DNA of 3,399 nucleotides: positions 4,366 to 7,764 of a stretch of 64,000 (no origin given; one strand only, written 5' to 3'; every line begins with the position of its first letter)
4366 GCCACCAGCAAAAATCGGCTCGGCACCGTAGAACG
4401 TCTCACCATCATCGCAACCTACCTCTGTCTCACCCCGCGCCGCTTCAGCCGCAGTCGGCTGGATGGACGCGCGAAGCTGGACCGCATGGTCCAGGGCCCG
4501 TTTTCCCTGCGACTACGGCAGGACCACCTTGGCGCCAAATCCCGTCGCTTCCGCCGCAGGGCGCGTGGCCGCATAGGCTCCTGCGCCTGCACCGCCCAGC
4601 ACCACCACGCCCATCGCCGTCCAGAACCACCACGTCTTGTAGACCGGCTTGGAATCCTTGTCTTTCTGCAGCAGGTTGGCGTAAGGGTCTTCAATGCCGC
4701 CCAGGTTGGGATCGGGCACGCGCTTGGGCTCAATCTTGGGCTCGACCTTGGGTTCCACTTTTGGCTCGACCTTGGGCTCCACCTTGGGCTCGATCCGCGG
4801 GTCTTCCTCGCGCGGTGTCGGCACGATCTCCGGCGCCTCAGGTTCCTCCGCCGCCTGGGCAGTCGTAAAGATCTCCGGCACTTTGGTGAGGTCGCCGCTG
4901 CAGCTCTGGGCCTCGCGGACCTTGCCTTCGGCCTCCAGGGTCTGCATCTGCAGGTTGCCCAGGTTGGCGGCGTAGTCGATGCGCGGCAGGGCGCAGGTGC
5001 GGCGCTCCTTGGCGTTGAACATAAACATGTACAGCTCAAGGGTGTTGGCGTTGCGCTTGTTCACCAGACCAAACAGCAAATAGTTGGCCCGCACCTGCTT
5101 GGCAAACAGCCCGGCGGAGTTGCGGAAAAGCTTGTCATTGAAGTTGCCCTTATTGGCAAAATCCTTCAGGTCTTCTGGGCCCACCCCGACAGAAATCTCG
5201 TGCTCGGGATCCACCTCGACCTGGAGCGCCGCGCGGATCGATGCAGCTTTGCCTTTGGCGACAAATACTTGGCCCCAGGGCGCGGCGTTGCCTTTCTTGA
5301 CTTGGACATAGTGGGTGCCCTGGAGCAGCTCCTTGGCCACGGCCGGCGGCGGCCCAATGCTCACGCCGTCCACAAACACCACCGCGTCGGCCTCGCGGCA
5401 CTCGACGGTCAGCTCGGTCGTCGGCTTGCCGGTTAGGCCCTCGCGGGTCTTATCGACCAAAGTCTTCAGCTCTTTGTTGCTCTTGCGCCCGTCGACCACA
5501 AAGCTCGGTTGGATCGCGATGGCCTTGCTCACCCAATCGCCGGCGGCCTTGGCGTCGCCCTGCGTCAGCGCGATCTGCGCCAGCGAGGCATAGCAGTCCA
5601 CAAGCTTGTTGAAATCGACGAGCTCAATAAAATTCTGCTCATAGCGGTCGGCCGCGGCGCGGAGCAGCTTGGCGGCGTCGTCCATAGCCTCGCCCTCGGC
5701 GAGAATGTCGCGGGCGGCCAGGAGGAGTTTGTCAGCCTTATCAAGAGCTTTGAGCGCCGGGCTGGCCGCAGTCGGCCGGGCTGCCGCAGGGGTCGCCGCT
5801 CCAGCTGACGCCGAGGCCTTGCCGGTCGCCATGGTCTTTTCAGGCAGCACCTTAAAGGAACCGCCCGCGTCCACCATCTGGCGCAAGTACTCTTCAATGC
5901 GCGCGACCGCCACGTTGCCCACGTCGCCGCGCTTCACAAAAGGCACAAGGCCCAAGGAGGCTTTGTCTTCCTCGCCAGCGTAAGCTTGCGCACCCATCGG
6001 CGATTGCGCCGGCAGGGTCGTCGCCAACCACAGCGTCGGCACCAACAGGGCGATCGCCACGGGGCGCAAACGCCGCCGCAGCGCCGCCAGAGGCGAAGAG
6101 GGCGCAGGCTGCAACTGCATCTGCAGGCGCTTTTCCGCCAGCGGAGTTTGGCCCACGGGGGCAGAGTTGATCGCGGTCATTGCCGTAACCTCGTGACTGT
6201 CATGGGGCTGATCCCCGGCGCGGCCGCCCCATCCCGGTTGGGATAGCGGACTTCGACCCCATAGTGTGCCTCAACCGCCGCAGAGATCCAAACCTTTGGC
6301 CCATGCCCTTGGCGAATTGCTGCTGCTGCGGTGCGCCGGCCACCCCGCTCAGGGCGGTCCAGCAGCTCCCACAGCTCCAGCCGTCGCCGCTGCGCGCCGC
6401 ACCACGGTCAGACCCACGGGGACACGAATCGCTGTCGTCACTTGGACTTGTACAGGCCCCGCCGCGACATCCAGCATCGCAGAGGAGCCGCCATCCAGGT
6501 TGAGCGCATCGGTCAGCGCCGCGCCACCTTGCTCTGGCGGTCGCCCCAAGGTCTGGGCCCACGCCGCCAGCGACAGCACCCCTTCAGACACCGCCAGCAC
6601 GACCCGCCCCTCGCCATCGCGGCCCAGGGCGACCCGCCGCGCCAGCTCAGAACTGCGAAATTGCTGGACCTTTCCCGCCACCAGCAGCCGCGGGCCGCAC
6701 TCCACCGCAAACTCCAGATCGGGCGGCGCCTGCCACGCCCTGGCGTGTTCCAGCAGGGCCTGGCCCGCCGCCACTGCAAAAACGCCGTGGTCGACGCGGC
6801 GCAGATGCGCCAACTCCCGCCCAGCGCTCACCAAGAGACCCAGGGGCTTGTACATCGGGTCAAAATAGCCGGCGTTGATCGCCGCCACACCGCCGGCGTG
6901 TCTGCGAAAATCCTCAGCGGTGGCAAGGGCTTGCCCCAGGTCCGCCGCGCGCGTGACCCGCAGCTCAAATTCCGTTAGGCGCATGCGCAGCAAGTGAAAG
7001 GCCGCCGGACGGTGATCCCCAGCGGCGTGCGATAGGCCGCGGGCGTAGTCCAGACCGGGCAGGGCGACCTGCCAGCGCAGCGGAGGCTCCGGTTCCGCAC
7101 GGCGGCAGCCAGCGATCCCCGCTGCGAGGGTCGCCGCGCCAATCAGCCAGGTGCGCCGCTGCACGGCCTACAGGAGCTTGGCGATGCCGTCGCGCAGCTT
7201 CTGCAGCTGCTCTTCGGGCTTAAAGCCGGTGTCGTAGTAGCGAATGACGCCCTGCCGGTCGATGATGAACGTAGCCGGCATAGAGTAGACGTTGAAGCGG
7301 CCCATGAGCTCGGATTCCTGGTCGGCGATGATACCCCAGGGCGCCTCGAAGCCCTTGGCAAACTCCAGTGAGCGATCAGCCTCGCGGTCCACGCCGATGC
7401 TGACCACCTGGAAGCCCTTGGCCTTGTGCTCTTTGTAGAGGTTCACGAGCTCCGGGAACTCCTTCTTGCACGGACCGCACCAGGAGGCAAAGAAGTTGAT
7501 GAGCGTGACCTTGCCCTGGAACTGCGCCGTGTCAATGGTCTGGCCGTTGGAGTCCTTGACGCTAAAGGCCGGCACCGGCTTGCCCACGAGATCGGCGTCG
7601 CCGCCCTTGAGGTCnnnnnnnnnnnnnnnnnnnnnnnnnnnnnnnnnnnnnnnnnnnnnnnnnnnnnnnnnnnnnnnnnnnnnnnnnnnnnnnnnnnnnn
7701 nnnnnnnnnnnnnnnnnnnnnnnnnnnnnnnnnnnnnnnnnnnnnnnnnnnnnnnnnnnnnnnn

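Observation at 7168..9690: Unusual four-domain oxidative-folding fusion: VKOR + DsbA + FGE-fold + TlpA-like thioredoxin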

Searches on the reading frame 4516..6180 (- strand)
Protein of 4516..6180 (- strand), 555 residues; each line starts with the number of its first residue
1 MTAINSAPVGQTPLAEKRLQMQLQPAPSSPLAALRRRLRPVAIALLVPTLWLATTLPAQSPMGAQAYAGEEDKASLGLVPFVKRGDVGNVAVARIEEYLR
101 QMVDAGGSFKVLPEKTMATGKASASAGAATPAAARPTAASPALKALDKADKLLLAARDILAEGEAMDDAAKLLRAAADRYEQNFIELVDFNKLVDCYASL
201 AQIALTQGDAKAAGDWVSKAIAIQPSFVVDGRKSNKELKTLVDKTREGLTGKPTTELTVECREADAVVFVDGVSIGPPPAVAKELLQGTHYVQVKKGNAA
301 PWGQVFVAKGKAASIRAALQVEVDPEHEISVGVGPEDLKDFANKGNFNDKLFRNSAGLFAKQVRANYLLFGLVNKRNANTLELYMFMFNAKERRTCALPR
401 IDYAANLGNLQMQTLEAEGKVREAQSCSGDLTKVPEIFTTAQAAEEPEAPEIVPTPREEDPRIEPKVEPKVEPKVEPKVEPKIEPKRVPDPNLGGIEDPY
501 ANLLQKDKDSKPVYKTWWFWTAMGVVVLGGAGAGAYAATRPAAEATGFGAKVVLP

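Call 15: search_protein_families(library=pfam, proteins=[window:4516-6180:-], max_evalue=0.001)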
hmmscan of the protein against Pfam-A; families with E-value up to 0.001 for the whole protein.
window:4516-6180:- (555 aa): 1 family
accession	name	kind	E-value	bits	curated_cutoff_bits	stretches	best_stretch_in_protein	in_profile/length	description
PF08308.17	PEGA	-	0.00024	21.4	20.8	0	255-315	2-63/71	PEGA domain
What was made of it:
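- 4513..6180 (-): PEGA-domain protein, a conserved cluster member. Weak PEGA match (call 15).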

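Call 65: search_protein_families(library=ncbifam, proteins=[window:4516-6180:-], max_evalue=0.00001)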
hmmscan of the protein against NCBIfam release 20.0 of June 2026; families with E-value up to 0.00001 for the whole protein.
window:4516-6180:- (555 aa): 0 families

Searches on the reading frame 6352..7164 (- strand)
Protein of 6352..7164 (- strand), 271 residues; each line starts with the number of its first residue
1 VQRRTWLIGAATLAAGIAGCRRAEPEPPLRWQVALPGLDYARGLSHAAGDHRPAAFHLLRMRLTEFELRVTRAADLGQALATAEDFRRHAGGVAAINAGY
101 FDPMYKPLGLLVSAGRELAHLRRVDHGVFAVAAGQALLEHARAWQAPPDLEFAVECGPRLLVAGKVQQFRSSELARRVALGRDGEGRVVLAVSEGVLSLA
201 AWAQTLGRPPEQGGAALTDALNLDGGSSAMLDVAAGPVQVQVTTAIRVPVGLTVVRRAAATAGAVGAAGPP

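Call 15: search_protein_families(library=pfam, proteins=[window:6352-7164:-], max_evalue=0.001)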
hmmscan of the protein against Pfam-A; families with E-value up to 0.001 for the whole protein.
window:6352-7164:- (271 aa): 1 family
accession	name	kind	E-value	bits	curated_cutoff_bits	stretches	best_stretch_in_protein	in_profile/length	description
PF09992.14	NAGPA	-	2.1e-17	64.3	25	1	91-238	2-150/169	Phosphodiester glycosidase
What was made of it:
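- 6349..7164 (-): Downstream lipoprotein with a NAGPA (phosphodiester glycosidase) domain. It starts 3 nt after the stop codon of the fusion gene. Pfam NAGPA 64 bits (call 15).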

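Call 65: search_protein_families(library=ncbifam, proteins=[window:6352-7164:-], max_evalue=0.00001)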
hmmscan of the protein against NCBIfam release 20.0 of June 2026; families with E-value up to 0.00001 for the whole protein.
window:6352-7164:- (271 aa): 0 families

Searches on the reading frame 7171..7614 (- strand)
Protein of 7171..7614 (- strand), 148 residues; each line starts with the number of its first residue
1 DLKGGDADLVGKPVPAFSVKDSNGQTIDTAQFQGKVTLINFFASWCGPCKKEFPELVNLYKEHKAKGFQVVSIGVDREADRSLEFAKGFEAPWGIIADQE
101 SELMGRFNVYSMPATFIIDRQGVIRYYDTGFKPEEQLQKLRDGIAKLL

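Call 55: search_solved_structures(query=window:7171-7614:-, max_evalue=1e-8, show_alignments=3)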
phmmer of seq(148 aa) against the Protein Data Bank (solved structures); distinct sequences matched with E-value up to 1e-8: 47.
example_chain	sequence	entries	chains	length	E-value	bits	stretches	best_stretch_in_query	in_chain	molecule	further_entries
1st9_A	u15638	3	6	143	3.3e-23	85.5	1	11-137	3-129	Thiol-disulfide oxidoreductase resA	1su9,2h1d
2f9s_A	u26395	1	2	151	3.9e-23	85.3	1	11-137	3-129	Thiol-disulfide oxidoreductase resA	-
2h1b_A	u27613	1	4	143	8.7e-23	84.1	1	11-137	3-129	Thiol-disulfide oxidoreductase resA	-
3c71_A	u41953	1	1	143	6.1e-22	81.4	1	11-137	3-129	Thiol-disulfide oxidoreductase resA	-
2h1a_A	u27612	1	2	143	6.1e-22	81.4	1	11-137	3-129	Thiol-disulfide oxidoreductase resA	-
2h19_A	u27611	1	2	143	6.1e-22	81.4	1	11-137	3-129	Thiol-disulfide oxidoreductase resA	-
3c73_A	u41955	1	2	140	1.8e-21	79.9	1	14-137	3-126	Thiol-disulfide oxidoreductase resA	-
3gl3_A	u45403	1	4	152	4.2e-21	78.7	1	12-136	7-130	Putative Thiol:disulfide interchange protein DsbE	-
4nmu_A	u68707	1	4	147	5.8e-21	78.2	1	9-138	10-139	Thiol-disulfide oxidoreductase ResA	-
2h1g_A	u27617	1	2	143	1.1e-20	77.3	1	11-137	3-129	Thiol-disulfide oxidoreductase resA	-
3kcm_A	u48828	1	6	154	2.1e-17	66.7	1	11-125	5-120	Thioredoxin family protein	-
3hdc_A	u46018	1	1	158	6.5e-17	65.1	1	7-130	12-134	Thioredoxin family protein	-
1kng_A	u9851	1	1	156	8.5e-17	64.7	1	24-130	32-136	THIOL:DISULFIDE INTERCHANGE PROTEIN CYCY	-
2l5o_A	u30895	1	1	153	1.2e-16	64.2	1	9-125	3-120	Putative thioredoxin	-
3erw_A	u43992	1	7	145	2.1e-16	63.4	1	14-139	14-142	Sporulation thiol-disulfide oxidoreductase A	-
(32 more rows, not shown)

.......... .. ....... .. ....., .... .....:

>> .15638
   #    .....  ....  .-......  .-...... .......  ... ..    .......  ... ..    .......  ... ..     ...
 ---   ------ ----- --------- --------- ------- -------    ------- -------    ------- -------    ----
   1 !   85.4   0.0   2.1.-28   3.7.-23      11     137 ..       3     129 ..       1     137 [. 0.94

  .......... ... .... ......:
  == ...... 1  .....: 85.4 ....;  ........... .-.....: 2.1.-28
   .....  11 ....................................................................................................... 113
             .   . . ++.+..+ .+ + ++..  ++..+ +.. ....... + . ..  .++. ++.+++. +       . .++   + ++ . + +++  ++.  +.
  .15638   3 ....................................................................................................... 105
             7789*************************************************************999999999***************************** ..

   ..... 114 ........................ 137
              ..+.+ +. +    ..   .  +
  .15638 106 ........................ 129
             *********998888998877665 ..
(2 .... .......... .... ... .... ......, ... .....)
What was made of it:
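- ResA is the best PDB hit at 3.3e-23, with the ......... motif and the ResA Glu80 equivalent (call 55). The closest solved sequence is ResA, with the ResA-specific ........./Glu80 signature (call 55).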
